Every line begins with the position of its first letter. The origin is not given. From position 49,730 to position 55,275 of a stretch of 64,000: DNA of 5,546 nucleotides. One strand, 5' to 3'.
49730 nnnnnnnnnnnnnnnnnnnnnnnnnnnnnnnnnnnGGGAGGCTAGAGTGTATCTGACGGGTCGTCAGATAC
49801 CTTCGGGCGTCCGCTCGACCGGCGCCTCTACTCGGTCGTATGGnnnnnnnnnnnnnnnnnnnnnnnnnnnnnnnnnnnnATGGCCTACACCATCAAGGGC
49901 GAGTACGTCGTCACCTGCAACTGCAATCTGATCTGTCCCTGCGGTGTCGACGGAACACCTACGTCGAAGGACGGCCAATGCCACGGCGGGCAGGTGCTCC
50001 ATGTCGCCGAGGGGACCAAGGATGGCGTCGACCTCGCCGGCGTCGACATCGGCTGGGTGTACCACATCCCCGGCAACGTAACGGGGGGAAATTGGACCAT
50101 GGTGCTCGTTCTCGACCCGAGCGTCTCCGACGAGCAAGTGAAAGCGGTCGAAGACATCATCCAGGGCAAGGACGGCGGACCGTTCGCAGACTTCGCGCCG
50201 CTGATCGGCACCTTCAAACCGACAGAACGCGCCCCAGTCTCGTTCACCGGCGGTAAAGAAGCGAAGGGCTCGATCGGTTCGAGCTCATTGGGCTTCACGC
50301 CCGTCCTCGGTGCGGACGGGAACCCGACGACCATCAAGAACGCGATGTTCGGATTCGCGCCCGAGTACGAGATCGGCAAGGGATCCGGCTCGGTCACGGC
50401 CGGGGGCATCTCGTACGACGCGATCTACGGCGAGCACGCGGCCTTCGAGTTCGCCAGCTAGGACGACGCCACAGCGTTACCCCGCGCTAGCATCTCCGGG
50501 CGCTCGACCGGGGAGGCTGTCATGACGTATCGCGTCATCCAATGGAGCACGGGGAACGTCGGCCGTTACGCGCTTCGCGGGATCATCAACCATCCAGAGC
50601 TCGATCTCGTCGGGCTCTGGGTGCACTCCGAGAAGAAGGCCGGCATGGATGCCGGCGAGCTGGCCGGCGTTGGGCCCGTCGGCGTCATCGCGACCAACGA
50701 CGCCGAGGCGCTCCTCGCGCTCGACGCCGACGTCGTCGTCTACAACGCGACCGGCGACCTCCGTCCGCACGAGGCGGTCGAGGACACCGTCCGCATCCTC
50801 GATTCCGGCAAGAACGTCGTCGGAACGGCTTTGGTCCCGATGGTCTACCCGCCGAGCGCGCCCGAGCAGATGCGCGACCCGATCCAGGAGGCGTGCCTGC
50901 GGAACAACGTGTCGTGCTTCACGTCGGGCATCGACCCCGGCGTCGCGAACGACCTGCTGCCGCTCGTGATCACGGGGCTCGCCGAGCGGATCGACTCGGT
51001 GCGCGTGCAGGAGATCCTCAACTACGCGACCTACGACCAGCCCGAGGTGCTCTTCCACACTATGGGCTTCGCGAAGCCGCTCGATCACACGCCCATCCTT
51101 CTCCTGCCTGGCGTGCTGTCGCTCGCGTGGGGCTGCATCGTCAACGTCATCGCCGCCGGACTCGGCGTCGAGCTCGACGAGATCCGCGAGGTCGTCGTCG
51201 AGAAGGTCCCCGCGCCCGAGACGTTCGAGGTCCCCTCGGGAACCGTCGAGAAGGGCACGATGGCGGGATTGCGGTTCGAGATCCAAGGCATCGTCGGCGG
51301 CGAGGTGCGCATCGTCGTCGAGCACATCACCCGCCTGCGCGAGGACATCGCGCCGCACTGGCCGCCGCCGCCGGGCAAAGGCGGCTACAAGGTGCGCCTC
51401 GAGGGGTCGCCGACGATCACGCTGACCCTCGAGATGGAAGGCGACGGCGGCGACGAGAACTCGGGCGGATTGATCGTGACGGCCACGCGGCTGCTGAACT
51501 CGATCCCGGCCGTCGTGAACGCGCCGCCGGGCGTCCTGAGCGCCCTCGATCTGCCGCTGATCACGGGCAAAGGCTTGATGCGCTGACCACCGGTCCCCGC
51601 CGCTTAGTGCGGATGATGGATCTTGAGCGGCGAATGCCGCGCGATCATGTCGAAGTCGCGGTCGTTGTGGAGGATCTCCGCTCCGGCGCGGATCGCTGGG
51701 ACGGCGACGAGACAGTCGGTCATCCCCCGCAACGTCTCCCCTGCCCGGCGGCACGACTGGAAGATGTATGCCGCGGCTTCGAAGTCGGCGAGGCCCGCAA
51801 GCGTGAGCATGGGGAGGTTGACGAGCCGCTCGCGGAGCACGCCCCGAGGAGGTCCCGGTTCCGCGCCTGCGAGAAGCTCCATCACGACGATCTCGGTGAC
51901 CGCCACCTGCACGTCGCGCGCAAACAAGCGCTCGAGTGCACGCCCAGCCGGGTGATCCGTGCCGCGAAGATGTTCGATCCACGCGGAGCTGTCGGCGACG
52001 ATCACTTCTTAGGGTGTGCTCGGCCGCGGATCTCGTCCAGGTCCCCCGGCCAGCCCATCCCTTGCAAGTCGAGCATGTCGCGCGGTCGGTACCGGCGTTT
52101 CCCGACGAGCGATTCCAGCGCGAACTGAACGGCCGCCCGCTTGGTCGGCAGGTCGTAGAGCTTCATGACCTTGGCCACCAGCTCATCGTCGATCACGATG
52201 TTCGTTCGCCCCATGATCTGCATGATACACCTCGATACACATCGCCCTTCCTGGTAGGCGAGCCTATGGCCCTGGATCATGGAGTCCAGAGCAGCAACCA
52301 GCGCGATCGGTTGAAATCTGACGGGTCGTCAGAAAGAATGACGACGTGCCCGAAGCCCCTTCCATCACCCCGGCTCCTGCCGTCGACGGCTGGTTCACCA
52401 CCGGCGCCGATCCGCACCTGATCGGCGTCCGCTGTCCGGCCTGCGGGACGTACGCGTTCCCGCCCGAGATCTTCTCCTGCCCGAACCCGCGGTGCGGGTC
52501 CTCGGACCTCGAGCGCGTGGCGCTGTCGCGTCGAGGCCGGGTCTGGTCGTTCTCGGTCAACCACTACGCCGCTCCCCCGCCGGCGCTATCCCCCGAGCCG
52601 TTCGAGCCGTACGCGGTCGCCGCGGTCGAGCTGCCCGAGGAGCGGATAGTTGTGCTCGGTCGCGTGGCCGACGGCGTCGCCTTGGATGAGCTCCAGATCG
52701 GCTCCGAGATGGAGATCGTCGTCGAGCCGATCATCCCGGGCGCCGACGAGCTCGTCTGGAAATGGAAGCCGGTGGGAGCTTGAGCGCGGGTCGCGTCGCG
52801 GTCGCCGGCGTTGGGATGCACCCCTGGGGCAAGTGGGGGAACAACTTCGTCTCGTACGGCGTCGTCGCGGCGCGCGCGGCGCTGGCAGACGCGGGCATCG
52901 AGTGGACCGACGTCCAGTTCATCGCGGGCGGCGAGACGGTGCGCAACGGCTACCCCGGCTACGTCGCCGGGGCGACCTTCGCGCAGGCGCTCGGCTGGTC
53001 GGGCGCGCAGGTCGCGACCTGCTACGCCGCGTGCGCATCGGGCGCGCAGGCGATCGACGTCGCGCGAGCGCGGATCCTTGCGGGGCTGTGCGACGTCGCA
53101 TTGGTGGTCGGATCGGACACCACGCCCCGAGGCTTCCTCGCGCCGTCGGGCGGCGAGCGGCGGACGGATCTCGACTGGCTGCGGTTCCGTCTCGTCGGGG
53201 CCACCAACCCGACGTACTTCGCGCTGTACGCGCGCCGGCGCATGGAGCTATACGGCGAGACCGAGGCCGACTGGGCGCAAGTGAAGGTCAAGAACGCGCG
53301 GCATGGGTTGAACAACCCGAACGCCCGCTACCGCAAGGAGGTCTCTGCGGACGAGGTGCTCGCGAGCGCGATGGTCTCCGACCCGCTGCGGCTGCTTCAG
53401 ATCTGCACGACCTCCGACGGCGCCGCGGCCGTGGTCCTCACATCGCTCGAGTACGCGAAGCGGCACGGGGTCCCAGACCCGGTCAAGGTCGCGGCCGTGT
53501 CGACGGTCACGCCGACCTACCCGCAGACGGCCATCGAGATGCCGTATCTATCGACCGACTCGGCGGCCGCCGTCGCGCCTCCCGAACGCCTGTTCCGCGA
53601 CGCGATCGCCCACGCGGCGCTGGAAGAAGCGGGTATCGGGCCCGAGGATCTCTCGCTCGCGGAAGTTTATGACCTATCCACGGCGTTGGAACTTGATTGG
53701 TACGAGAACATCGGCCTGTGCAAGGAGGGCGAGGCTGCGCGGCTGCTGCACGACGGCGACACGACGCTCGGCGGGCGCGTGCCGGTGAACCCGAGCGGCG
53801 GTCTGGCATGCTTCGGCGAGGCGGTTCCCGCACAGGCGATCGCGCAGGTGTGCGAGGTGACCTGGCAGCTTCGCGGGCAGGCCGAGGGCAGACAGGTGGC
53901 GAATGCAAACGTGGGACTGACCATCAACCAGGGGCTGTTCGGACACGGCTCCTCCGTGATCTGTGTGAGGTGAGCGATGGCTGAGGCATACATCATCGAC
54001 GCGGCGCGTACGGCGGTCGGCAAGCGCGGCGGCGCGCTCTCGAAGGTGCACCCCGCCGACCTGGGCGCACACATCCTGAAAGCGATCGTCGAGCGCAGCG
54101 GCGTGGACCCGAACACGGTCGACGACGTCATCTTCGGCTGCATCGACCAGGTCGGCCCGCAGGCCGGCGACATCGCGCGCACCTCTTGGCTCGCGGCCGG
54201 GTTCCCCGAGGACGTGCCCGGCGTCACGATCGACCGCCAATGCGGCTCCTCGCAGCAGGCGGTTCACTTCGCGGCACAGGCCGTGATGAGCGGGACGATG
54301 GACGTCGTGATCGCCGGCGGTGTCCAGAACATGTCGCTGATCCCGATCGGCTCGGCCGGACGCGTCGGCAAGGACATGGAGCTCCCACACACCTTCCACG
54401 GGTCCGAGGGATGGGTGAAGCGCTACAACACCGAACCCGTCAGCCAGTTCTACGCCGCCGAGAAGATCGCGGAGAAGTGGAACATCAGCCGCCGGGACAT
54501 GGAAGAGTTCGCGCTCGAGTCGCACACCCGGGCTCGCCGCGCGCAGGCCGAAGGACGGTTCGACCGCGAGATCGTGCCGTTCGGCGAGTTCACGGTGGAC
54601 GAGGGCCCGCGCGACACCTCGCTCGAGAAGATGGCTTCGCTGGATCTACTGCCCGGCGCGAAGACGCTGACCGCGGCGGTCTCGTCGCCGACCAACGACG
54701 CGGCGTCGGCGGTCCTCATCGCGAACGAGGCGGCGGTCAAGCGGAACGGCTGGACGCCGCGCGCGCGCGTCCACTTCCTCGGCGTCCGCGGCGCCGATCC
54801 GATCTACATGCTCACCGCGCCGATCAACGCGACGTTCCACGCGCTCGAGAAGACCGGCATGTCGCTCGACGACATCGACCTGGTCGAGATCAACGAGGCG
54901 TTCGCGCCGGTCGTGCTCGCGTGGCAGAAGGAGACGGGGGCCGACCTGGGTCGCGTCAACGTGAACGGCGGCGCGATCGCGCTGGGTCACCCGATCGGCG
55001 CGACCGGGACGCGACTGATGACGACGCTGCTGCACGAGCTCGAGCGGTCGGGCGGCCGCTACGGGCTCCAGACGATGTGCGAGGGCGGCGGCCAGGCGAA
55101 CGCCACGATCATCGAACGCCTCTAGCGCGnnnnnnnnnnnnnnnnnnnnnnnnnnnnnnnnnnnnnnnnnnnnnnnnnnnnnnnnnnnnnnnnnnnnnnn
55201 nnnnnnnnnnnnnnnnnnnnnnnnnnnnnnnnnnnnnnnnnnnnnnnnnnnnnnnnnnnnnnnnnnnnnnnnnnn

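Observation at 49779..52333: Identical 17-bp palindrome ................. at two promoters of the catabolic cluster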

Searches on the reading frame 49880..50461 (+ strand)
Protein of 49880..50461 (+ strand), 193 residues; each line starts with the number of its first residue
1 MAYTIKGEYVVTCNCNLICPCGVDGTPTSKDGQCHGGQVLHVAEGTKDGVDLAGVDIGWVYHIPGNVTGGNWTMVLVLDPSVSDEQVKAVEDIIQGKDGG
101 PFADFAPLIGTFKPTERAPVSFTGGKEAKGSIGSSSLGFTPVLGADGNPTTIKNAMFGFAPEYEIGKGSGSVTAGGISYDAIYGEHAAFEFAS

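Call 8: search_protein_families(library=pfam, proteins=[window:49880-50461:+])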
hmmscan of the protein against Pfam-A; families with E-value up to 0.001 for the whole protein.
window:49880-50461:+ (193 aa): 1 family
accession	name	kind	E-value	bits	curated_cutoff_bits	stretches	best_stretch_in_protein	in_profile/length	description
PF07040.16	DUF1326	-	1.2e-36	127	25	1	12-169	2-157/177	Protein of unknown function (DUF1326)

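Call 44: search_protein_families(library=ncbifam, proteins=[window:49880-50461:+], max_evalue=0.00001)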
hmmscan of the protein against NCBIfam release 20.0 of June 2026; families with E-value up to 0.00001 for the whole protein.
window:49880-50461:+ (193 aa): 0 families

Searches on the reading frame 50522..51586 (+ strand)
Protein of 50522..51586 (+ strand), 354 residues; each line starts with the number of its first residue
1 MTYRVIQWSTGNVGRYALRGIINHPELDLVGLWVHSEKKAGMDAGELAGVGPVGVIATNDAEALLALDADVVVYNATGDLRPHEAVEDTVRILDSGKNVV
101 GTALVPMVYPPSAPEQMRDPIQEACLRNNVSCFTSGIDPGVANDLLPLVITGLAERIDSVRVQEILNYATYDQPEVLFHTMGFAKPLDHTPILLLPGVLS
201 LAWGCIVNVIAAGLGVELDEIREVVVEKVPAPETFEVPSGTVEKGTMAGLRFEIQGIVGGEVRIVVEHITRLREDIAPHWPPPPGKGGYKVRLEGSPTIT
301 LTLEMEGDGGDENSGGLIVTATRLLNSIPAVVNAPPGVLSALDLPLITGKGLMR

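Call 8: search_protein_families(library=pfam, proteins=[window:50522-51586:+])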
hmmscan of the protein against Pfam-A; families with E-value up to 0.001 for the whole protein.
window:50522-51586:+ (354 aa): 2 families
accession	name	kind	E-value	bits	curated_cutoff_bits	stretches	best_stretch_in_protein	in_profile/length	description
PF19328.4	DAP_DH_C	-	1.4e-12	48.1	23.3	1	207-348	67-194/206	2,4-diaminopentanoate dehydrogenase C-terminal domain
PF01113.26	DapB_N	-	3.5e-06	27.5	25.6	1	10-73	9-72/124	Dihydrodipicolinate reductase, N-terminus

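Call 44: search_protein_families(library=ncbifam, proteins=[window:50522-51586:+], max_evalue=0.00001)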
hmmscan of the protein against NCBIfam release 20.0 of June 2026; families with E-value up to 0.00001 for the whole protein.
window:50522-51586:+ (354 aa): 2 families
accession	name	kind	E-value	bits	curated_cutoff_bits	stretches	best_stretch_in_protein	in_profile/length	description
NF040740.1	ornith_Ord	equivalog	2.1e-34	119.5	400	1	3-347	1-330/335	2,4-diaminopentanoate dehydrogenase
TIGR00036.1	dapB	equivalog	8e-08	32.1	122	1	6-102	6-103/270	4-hydroxy-tetrahydrodipicolinate reductase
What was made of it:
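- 49880..51586 (+): Genes divergent from ACAD: DUF1326 (49880-50461) and a DapB/2,4-diaminopentanoate-dehydrogenase-like oxidoreductase (50522-51586). Ancestrally these were the first genes of the DUF35-Ltp-thiolase operon. Pfam and NCBIfam (calls 8, 44).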

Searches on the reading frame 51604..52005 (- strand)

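Call 8: search_protein_families(library=pfam, proteins=[window:51604-52005:-])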
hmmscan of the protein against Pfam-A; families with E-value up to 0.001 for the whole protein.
window:51604-52005:- (133 aa): 1 family
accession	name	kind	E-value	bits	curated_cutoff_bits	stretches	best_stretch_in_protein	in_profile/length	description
PF01850.27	PIN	-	2.3e-12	48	23.6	1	2-122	1-118/120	PIN domain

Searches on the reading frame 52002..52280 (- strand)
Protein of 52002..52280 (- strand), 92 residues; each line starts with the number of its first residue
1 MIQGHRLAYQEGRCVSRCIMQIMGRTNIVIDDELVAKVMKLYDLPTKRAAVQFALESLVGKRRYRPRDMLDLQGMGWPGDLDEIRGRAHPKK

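Call 8: search_protein_families(library=pfam, proteins=[window:52002-52280:-])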
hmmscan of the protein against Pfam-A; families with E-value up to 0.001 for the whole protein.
window:52002-52280:- (92 aa): 1 family
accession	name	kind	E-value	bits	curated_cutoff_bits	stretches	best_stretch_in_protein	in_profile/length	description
PF09957.15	VapB_antitoxin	-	1.2e-14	54.3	23.4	1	25-65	2-42/47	Bacterial antitoxin of type II TA system, VapB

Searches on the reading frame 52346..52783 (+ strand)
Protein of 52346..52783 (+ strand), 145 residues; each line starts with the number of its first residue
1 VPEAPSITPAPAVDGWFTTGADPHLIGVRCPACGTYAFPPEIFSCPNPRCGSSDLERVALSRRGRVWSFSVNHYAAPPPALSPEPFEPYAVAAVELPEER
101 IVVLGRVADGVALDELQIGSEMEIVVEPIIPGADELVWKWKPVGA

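Call 8: search_protein_families(library=pfam, proteins=[window:52346-52783:+])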
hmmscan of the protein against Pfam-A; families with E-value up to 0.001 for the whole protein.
window:52346-52783:+ (145 aa): 2 families
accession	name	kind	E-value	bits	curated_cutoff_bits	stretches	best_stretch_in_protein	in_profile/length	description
PF01796.24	OB_ChsH2_C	-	9.5e-13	48.3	27.1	1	58-126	2-64/65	ChsH2, C-terminal OB-fold domain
PF12172.15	zf-ChsH2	-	1.3e-07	31.8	23.2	1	21-56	5-37/37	ChsH2, rubredoxin-like zinc ribbon domain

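Call 10: find_encoding_contigs(protein=window:52346-52783:+, flank=10000, max_places=10)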
Protein window:52346-52783:+ (145 aa): 1 contig read that carries it; 1 place shown.
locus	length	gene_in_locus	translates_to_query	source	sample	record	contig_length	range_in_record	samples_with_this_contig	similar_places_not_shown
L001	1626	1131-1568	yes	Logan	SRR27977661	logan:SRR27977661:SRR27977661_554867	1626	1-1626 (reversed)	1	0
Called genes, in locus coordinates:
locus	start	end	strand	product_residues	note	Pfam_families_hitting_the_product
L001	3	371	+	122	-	?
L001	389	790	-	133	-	PF01850:PIN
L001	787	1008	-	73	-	PF09957:VapB_antitoxin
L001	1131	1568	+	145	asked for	PF12172:zf-ChsH2 (weak), PF01796:OB_ChsH2_C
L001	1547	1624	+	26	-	?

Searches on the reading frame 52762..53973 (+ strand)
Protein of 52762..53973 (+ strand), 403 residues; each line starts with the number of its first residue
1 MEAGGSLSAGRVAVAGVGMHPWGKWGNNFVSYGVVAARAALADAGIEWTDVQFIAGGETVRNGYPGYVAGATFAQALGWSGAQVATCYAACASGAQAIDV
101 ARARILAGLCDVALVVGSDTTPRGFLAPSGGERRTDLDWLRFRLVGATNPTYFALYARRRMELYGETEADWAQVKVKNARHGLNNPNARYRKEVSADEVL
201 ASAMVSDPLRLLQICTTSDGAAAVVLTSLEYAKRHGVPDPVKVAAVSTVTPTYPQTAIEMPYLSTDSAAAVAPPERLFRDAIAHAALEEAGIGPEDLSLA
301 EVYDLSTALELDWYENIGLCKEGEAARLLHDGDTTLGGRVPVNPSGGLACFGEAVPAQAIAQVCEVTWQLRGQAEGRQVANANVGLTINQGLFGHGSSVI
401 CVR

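Call 8: search_protein_families(library=pfam, proteins=[window:52762-53973:+])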
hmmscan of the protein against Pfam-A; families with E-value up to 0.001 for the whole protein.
window:52762-53973:+ (403 aa): 4 families
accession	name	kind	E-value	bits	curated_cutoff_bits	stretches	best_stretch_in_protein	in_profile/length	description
PF22691.2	Thiolase_C_1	-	6.1e-32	110.8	28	1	283-399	24-139/144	Thiolase C-terminal domain-like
PF00108.29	Thiolase_N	-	1.2e-10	41.7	26.4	1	34-228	28-258/260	Thiolase, N-terminal domain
PF00109.32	ketoacyl-synt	-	2.7e-06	27.6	20.8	1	68-121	152-206/252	Beta-ketoacyl synthase, N-terminal domain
PF08545.16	ACP_syn_III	-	1.8e-05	25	24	0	89-123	5-39/80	3-Oxoacyl-[acyl-carrier-protein (ACP)] synthase III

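Call 44: search_protein_families(library=ncbifam, proteins=[window:52762-53973:+], max_evalue=0.00001)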
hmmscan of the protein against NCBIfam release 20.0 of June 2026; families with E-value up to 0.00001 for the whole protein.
window:52762-53973:+ (403 aa): 21 families
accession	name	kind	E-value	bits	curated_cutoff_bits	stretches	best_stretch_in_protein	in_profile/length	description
NF004715.0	PRK06059.1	equivalog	7.6e-213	706.7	424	1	11-402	5-398/399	lipid-transfer protein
NF006102.0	PRK08256.1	subfamily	3.1e-76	257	436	1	11-394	4-383/394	lipid-transfer protein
NF004720.0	PRK06064.1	subfamily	7.3e-71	239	420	1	11-399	3-382/389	thiolase domain-containing protein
NF009228.0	PRK12578.1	subfamily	5e-59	199.8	485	1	11-401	4-384/387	thiolase domain-containing protein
NF004810.0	PRK06157.1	equivalog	2.5e-58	198.2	403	1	10-392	7-383/400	acetyl-CoA acetyltransferase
NF053628.1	BnzsclthlBbsBGT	equivalog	1.3e-56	192.1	750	1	12-381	7-358/389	benzoylsuccinyl-CoA thiolase subunit BbsB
NF053570.1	AcCoTHIOL_METTL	equivalog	5.1e-56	190.2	600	1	12-396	4-375/385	acetyl-CoA acetyltransferase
NF005704.0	PRK07516.1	subfamily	1.9e-45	155.5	412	1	12-391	4-374/389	thiolase domain-containing protein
NF004811.0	PRK06158.1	subfamily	1.2e-44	152.8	421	1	8-391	6-367/384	acetyl-CoA acetyltransferase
NF006010.0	PRK08142.1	subfamily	2.5e-42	145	462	1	14-392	9-372/388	thiolase domain-containing protein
NF005892.0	PRK07855.1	subfamily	2.8e-39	135.1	469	1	9-386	5-374/390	lipid-transfer protein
NF004982.0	PRK06365.1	equivalog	5.4e-39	134.4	695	1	75-388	83-412/430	thiolase domain-containing protein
NF006180.0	PRK08313.1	subfamily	1.2e-38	133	514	1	11-386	5-366/389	thiolase domain-containing protein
NF004721.0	PRK06065.1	equivalog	2.6e-36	125.3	455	1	11-382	11-370/393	thiolase domain-containing protein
NF004936.0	PRK06289.1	equivalog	6.1e-32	110.9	375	1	22-391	19-390/405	acetyl-CoA acetyltransferase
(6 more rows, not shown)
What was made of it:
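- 52346..55125 (+): Target operon 2: DUF35 (52346-52783), Ltp-type thiolase-like protein (52762-53973) and thiolase (53977-55125). Pfam and NCBIfam PRK06059 'lipid-transfer protein' (calls 8, 44).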

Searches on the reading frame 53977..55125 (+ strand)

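Call 8: search_protein_families(library=pfam, proteins=[window:53977-55125:+])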
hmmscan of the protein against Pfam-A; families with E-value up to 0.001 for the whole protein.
window:53977-55125:+ (382 aa): 4 families
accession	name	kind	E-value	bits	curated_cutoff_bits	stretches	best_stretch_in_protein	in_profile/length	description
PF00108.29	Thiolase_N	-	3.6e-57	194.1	26.4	1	5-251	2-259/260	Thiolase, N-terminal domain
PF02803.24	Thiolase_C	-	1.7e-44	150.8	27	1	260-381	2-123/123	Thiolase, C-terminal domain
PF00109.32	ketoacyl-synt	-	3.3e-06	27.3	20.8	1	81-119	166-204/252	Beta-ketoacyl synthase, N-terminal domain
PF22691.2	Thiolase_C_1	-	1.8e-05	25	28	0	280-321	18-59/144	Thiolase C-terminal domain-like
